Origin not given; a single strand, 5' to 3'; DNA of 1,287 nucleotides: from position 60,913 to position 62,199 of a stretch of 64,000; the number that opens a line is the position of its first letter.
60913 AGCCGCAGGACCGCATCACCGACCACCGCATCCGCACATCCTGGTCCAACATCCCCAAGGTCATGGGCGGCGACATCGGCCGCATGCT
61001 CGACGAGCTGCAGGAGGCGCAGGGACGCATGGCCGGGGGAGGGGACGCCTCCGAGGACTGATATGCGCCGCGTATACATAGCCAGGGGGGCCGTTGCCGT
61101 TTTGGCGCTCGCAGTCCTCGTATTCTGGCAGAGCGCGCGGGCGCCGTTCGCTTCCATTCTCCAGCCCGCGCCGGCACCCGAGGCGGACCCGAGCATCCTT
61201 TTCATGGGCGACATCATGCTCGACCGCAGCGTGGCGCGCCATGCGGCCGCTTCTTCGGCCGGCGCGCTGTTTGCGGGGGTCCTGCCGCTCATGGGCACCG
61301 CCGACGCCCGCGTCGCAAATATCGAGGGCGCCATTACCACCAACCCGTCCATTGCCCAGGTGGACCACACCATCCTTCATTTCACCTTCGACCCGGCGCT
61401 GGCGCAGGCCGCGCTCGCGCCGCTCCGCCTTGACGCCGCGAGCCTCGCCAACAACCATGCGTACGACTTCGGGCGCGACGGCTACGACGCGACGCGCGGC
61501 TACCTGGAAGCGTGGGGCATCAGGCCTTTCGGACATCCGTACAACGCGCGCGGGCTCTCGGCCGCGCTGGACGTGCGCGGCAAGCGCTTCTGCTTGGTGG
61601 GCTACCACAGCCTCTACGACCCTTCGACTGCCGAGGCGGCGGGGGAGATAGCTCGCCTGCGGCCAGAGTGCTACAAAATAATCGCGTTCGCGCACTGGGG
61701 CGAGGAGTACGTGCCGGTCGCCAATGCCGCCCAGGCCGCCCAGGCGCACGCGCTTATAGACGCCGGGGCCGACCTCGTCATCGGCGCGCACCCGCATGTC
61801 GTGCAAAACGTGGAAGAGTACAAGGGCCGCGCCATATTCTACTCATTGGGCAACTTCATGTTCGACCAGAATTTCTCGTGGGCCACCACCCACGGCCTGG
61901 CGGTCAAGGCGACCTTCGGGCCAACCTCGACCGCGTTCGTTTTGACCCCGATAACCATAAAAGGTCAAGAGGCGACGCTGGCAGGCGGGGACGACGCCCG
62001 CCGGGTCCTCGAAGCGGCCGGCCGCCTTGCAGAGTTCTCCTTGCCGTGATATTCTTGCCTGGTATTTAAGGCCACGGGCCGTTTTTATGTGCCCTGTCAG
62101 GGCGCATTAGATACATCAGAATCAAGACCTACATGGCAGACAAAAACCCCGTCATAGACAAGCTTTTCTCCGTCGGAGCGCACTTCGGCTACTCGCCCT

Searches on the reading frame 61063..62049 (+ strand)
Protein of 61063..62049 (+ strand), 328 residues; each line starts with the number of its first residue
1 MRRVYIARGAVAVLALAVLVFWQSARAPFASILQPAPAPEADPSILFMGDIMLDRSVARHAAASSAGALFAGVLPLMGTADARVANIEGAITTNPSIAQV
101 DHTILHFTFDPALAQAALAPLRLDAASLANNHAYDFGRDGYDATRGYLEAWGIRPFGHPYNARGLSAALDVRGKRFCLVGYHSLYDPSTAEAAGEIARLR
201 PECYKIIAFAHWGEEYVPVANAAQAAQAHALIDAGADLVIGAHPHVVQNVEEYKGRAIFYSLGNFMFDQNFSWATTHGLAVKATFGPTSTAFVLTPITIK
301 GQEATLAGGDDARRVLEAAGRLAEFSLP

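Call 41: search_protein_families(library=pfam, proteins=[window:61063-62049:+], max_evalue=0.001)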
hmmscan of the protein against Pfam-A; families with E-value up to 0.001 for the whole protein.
window:61063-62049:+ (328 aa): 1 family
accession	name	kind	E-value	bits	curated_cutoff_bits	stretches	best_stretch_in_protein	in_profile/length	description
PF09587.15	PGA_cap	-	2.4e-50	171.8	27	1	45-269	2-255/255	Bacterial capsule synthesis protein PGA_cap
